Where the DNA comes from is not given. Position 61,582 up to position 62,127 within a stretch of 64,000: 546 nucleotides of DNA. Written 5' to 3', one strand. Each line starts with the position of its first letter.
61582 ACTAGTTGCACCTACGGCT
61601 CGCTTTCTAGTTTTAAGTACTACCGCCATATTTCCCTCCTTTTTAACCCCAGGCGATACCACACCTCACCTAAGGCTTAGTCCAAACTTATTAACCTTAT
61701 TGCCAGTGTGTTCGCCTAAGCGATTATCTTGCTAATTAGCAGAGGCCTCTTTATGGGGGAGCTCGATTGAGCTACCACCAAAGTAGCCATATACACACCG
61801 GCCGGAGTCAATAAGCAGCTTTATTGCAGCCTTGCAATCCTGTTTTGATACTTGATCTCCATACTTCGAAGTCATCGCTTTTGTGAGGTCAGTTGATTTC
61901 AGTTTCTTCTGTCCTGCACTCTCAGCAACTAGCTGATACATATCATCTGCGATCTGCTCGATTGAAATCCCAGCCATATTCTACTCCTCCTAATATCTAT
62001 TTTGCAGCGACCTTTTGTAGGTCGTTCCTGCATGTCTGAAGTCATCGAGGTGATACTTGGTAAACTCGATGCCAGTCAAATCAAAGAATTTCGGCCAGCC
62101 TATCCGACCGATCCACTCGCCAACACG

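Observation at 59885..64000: Compact dsrA-dsrB-dsrD-dsrL operon embedded in an actinobacterial-type housekeeping backbone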

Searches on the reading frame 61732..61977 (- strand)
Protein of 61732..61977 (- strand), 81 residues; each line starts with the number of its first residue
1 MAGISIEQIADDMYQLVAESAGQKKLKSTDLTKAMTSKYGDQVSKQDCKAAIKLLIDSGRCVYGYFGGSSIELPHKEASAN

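Call 3: search_protein_families(library=ncbifam, proteins=[window:61732-61977:-], max_evalue=0.001)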
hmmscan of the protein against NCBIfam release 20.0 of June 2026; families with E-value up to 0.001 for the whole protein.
window:61732-61977:- (81 aa): 0 families

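Call 4: search_protein_families(library=pfam, proteins=[window:61732-61977:-], max_evalue=0.001)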
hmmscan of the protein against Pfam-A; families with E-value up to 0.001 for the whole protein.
window:61732-61977:- (81 aa): 0 families

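Call 5: search_protein_families(library=pfam, proteins=[window:61732-61977:-], max_evalue=10)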
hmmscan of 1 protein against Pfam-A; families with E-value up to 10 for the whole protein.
window:61732-61977:- (81 aa): 3 families
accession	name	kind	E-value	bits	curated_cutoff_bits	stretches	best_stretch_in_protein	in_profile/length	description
PF17727.6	CtsR_C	-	0.088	13.5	23.8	1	29-59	3-33/72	CtsR C-terminal dimerization domain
PF13809.12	Tubulin_2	-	0.097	12.3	27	1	7-78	285-342/356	Tubulin like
PF21128.4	MCM4_WHD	-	0.18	12.3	24.4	1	8-60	9-61/75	MCM4, winged helix domain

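Call 6: search_solved_structures(query=window:61732-61977:-, max_evalue=10, show_alignments=3)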
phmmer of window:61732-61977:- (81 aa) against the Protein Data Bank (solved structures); distinct sequences matched with E-value up to 10: 2.
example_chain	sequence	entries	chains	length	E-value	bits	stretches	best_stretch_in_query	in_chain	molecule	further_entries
9i5t_R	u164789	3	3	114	0.066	16.7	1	8-57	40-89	Large ribosomal subunit protein uL18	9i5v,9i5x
7o92_A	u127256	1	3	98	1.4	12.5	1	5-49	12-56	hypothetical protein UY81_C0065G0003 residues 18-54 from Candidatus Giovannonibacteria bac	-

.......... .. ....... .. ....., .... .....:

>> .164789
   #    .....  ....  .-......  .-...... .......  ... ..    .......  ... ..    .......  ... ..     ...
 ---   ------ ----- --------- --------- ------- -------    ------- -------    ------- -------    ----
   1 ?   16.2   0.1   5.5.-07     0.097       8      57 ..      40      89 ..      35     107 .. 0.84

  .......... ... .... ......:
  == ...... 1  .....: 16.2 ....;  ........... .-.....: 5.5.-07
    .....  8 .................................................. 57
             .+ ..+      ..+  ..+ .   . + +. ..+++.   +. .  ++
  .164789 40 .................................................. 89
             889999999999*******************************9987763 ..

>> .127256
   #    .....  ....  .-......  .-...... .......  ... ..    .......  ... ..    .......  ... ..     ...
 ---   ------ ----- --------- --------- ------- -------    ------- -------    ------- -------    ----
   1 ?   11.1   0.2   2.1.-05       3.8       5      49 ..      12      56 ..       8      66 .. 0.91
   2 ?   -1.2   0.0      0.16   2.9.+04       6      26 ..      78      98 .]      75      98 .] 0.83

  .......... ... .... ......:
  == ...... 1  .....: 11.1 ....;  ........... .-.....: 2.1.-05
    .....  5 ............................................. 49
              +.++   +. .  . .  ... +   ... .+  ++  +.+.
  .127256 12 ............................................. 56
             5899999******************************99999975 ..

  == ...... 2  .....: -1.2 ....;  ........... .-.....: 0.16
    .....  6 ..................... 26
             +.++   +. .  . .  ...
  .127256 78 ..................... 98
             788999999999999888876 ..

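Call 17: find_homologous_proteins(query=window:61732-61977:-, max_evalue=0.001)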
Query window:61732-61977:- (81 aa): 155 proteins with E <= 0.001 among 156 candidates; the best 120 are listed.
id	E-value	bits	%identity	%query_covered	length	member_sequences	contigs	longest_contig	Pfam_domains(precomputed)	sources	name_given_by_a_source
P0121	5.6e-45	167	100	100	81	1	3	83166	-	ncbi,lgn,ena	-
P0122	1.7e-39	150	91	100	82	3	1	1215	-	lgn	-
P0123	1.1e-38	148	85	100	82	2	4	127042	-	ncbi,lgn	-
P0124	5.5e-38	145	88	100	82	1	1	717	-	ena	-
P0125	5.5e-38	145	85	100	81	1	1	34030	-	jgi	-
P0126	3.9e-36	139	81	100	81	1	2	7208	-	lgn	-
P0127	4.0e-36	139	81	100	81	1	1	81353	-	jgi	-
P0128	7.5e-36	139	82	100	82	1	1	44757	-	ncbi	ncbi:MAG: hypothetical protein ACYC56_00660 [Candidatus Aquicultor sp.]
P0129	1.4e-35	138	80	100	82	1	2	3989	-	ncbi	-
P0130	3.1e-35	137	79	100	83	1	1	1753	-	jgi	jgi:hypothetical protein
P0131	4.5e-35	136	80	100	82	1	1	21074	-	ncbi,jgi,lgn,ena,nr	ncbi:MAG TPA: hypothetical protein VE439_02950 [Anaerolineae bacterium]|jgi:hypothetical protein|nr:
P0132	3.3e-34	133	79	100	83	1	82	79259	-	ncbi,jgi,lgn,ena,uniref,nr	ncbi:MAG: hypothetical protein COW32_00620 [Candidatus Aquicultor secundus]|uniref:Uncharacterized p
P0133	3.6e-34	133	79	100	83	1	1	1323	-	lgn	-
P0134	4.5e-34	133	80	99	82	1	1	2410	-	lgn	-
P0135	6.7e-34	132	78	100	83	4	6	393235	-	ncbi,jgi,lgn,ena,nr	ncbi:MAG: hypothetical protein KGZ93_08635 [Actinobacteria bacterium]|nr:hypothetical protein [Actin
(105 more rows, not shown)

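Call 18: find_encoding_contigs(protein=P0121, flank=10000, max_places=4)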
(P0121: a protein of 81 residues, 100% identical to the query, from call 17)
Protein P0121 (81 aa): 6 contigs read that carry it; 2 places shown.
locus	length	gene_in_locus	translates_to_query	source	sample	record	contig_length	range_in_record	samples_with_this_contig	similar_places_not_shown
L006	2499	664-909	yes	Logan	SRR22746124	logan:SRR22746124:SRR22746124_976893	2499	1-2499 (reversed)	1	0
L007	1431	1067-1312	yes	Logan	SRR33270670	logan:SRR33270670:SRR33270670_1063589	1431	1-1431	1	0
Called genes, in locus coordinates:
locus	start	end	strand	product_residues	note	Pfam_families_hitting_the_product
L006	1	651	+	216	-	?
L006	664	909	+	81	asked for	-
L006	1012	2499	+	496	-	?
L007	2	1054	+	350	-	?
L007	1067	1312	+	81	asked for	-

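Call 24: search_protein_families(library=pfam, alignment_id=A1, max_evalue=1)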
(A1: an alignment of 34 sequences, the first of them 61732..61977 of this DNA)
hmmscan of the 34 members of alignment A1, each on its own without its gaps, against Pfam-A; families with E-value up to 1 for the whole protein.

A. member 1, window:61732-61977:- (81 aa): 3 families
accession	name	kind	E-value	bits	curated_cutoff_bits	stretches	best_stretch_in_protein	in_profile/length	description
PF17727.6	CtsR_C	-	0.088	13.5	23.8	1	29-59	3-33/72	CtsR C-terminal dimerization domain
PF13809.12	Tubulin_2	-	0.097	12.3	27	1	7-78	285-342/356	Tubulin like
PF21128.4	MCM4_WHD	-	0.18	12.3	24.4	1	8-60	9-61/75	MCM4, winged helix domain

B. families by the number of members that match (of 34 scanned): 23 families
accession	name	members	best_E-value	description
PF21128.4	MCM4_WHD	12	0.00081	MCM4, winged helix domain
PF07106.19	TBPIP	8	0.0006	TBPIP/Hop2 winged helix domain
PF17727.6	CtsR_C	4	0.026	CtsR C-terminal dimerization domain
PF13809.12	Tubulin_2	4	0.061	Tubulin like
PF10557.15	Cullin_Nedd8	3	0.011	Cullin protein neddylation domain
PF05459.17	Herpes_UL69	2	0.025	Herpesvirus transcriptional regulator family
PF08679.17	DsrD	1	0.014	Dissimilatory sulfite reductase D (DsrD)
PF16043.11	DUF4795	1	0.028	Domain of unknown function (DUF4795)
PF25715.1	Mycobacteriophage_Gp67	1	0.028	Mycobacteriophage L5 Gene 67 protein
PF19807.5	DUF6290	1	0.045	Family of unknown function (DUF6290)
PF01862.21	PvlArgDC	1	0.05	Pyruvoyl-dependent arginine decarboxylase (PvlArgDC)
PF22560.2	GMT-wHTH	1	0.063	GMT-like wHTH domain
PF13102.12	Phage_int_SAM_5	1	0.068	Phage integrase SAM-like domain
PF11554.13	DUF3232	1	0.07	Protein of unknown function (DUF3232)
PF17783.7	CvfB_WH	1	0.081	CvfB-like winged helix domain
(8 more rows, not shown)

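Call 25: search_solved_structures(query=A1, max_evalue=10, show_alignments=3)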
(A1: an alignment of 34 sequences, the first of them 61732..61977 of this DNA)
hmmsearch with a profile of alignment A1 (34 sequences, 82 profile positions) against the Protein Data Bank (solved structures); distinct sequences matched with E-value up to 10: 5.
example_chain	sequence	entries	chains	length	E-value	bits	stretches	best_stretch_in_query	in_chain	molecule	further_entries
3oqc_A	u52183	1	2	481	0.035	17.6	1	38-76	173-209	Ufm1-specific protease 2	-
4y66_B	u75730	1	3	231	0.25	14.9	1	14-68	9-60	Putative tbpip family protein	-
7bqq_A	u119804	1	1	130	0.3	14.6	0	5-43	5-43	Gogy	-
9iho_P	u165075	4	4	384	0.56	13.8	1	36-76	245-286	NUEM (39 kDa) subunit of mitochondrial NADH:ubiquinone oxidoreductase (Complex I)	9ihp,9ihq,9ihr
4egy_A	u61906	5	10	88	1.2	12.7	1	33-70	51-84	Arabinose metabolism transcriptional repressor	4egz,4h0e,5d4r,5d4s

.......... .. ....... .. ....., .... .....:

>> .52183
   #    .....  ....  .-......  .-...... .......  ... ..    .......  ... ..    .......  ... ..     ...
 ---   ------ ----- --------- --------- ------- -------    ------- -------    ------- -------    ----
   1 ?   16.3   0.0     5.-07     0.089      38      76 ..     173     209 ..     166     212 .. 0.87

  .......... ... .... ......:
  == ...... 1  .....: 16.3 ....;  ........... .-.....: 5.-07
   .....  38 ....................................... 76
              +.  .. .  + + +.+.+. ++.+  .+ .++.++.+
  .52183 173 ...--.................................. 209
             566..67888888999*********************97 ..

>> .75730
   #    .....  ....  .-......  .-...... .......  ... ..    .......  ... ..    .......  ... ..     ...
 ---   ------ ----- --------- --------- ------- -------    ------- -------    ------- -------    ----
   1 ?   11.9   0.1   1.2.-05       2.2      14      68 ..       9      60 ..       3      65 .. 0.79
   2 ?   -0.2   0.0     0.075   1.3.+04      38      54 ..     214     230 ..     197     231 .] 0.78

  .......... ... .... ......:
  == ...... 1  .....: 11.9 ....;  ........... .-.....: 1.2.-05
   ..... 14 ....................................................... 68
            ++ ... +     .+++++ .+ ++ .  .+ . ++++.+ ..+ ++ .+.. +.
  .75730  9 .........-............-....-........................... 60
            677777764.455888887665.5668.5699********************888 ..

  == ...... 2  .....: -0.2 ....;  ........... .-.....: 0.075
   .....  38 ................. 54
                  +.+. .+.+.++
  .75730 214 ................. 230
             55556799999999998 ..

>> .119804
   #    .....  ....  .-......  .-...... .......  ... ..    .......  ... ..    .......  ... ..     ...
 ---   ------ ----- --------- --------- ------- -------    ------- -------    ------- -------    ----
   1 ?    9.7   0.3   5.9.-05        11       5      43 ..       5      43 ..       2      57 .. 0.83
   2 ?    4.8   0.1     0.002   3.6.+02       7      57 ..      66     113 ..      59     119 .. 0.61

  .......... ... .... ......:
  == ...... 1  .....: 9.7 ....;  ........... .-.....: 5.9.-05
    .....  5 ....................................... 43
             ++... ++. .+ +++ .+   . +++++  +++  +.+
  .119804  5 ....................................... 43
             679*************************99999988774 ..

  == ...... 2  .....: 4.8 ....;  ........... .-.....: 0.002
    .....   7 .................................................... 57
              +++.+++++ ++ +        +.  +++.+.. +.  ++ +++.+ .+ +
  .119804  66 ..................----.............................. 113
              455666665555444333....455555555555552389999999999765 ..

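Call 35: predict_structure(alignment_id=A2)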
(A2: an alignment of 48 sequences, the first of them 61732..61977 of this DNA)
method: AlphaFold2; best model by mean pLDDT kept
length: 81 residues; sequences in the alignment: 48
mean_pLDDT: 83.4   pTM: 0.73
mean pLDDT of the five models: 83.4, 82.9, 82.8, 82.8, 79.9
residues with pLDDT >= 90: 40; 70-90: 28; 50-70: 7; < 50: 6
segments of 3 or more residues with pLDDT < 50: 77-81
pLDDT, mean of each block of 10 residues (from residue 1): 80 92 86 91 90 91 75 66 37
secondary structure, 60 per line:
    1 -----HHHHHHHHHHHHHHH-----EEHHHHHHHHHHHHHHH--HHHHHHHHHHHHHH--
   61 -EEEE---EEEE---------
elements in order: H6-20 H28-42 H45-58 E62-65 E69-72

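Call 37: fold_search(model_id=the predicted structure, library=pdb)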
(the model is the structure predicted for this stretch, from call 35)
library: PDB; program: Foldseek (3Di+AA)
matches with E <= 10: 1259; with E <= 0.001: 0
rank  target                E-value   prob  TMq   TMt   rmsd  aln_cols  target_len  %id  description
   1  6h1c_B                1.4e-02  1.00  0.59  0.39   3.6        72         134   24  Structure of Ferric uptake regulator from Pseudomonas aeruginosa with manganese. (released 2019-07-31)
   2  5nbc_A                1.8e-02  1.00  0.66  0.44   4.7        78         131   14  Structure of Prokaryotic Transcription Factors (released 2018-05-16)
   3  5nhk_A                1.8e-02  1.00  0.66  0.44   5.3        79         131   14  Structure of Ferric uptake regulator from francisella tularensis with Iron (released 2018-05-16)
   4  9ire_A                1.9e-02  1.00  0.66  0.39   2.6        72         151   15  CRYSTAL STRUCTURE OF Bacillus cereus FERRIC UPTAKE REGULATOR (released 2025-07-23)
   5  9j8o_N                2.5e-02  1.00  0.64  0.66   4.9        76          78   22  Cryo-EM structure of BAF-Lamin A/C IgF-H1-nucleosome complex (released 2025-02-26)
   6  1tbx_B                2.5e-02  1.00  0.63  0.58   3.3        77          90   19  Crystal structure of SSV1 F-93 (released 2004-07-13)
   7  5nhk_B                2.6e-02  1.00  0.67  0.44   5.3        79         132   14  Structure of Ferric uptake regulator from francisella tularensis with Iron (released 2018-05-16)
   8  5nbc_B                3.0e-02  1.00  0.66  0.44   4.8        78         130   14  Structure of Prokaryotic Transcription Factors (released 2018-05-16)
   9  7oz3_A                3.0e-02  0.99  0.55  0.26   4.0        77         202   22  S. agalactiae BusR in complex with its busA-promotor DNA (released 2021-08-11)
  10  7asv_A                3.0e-02  0.98  0.50  0.30   3.8        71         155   22  Crystal structure of tWHD2 of Rpc5 subunit of human RNA Polymerase III (released 2020-12-30)
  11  8h0v_u                3.2e-02  1.00  0.64  0.70   3.5        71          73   22  RNA polymerase II transcribing a chromatosome (type I) (released 2022-12-07)
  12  6d57_A                3.6e-02  0.99  0.56  0.35   5.1        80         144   15  Campylobacter jejuni ferric uptake regulator S1 metalated (released 2018-05-23)
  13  1qgp_MODEL_1_A        3.9e-02  1.00  0.65  0.69   2.8        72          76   12  NMR STRUCTURE OF THE Z-ALPHA DOMAIN OF ADAR1, 15 STRUCTURES (released 1999-10-19)
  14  6h1c_A                4.1e-02  1.00  0.64  0.42   2.7        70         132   20  Structure of Ferric uptake regulator from Pseudomonas aeruginosa with manganese. (released 2019-07-31)
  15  4ray_B                4.1e-02  0.99  0.60  0.39   5.4        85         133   18  Crystal structure of Magnetospirillum gryphiswaldense MSR-1 Apo-Fur (released 2015-07-15)
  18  7xvl_o                4.7e-02  0.99  0.56  0.58   3.5        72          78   19  Crystal Structure of Nucleosome-H1.0 Linker Histone Assembly (sticky-169an DNA fragment) (released 2023-05-24)
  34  7k5y_U                6.9e-02  0.97  0.58  0.62   3.6        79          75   23  Cryo-EM structure of a chromatosome containing human linker histone H1.4 (released 2020-11-25)
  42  5nl0_Z                8.4e-02  0.97  0.56  0.61   3.9        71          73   20  Crystal structure of a 197-bp palindromic 601L nucleosome in complex with linker histone H1 (released 2017-05-17)
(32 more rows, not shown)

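Call 47: search_protein_representatives(alignment_id=A2)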
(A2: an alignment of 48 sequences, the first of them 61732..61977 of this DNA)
Query: 48 sequences, 82 profile positions. Proteins with E-value up to 0.001 (for the whole library): 178; up to 1e-10: 98; up to 1e-30: 4. The best 150 are listed.
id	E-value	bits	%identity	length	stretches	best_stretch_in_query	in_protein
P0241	1.3e-36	140.7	-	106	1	1-81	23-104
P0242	5.3e-35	135.5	-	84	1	1-80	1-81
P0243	2.1e-33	130.4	-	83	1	2-81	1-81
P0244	7.1e-31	122.3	-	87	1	5-81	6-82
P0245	3.3e-30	120.1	-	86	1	1-81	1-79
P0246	1.0e-27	112.2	-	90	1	3-76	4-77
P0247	1.4e-27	111.7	-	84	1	4-80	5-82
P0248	5.1e-27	109.9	-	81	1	16-78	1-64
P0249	1.1e-26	108.8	-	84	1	1-80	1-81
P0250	1.1e-25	105.6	-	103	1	2-65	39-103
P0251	1.2e-25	105.5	-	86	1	7-81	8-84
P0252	5.3e-24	100.2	-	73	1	4-73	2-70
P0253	6.8e-23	96.7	-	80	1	3-73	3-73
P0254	1.1e-22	96.0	-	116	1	2-80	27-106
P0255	2.1e-22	95.1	-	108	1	2-60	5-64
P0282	8.3e-17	77.2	-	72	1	7-77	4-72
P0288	3.9e-16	75.0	-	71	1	5-76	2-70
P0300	6.2e-15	71.2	-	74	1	6-77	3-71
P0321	1.9e-12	63.2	-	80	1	6-76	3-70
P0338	7.4e-11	58.1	-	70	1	7-77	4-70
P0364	1.6e-08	50.6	-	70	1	13-75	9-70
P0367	2.1e-08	50.3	-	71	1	7-75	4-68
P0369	2.2e-08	50.2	-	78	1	8-80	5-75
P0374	5.3e-08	49.0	-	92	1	8-77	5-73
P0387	1.0e-06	44.8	-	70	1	15-73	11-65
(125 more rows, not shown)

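Call 49: search_protein_families(library=pfam, alignment_id=A3, max_evalue=0.01)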
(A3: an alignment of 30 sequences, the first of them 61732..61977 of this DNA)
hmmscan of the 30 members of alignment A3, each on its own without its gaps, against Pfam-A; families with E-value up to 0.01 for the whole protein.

A. member 1, window:61732-61977:- (81 aa): 0 families

B. families by the number of members that match (of 30 scanned): 12 families
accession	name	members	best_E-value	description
PF08679.17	DsrD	7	1.9e-34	Dissimilatory sulfite reductase D (DsrD)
PF21128.4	MCM4_WHD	5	6.5e-06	MCM4, winged helix domain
PF07106.19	TBPIP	4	0.0011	TBPIP/Hop2 winged helix domain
PF08784.17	RPA_C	2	0.00018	Replication protein A C terminal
PF00392.27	GntR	2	0.0024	Bacterial regulatory proteins, gntR family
PF05732.17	RepL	1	0.0013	Firmicute plasmid replication protein (RepL)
PF21552.3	TFC3_eWH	1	0.0047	Transcription factor tau 138 kDa subunit, extended winged helix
PF10264.15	Stork_head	1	0.0055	Winged helix Storkhead-box1 domain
PF07848.18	PaaX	1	0.0055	PaaX-like protein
PF22194.2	F-93_WHD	1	0.0066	F-93, winged-helix domain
PF13730.12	HTH_36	1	0.0068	Helix-turn-helix domain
PF01780.25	Ribosomal_L37ae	1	0.01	Ribosomal L37ae protein family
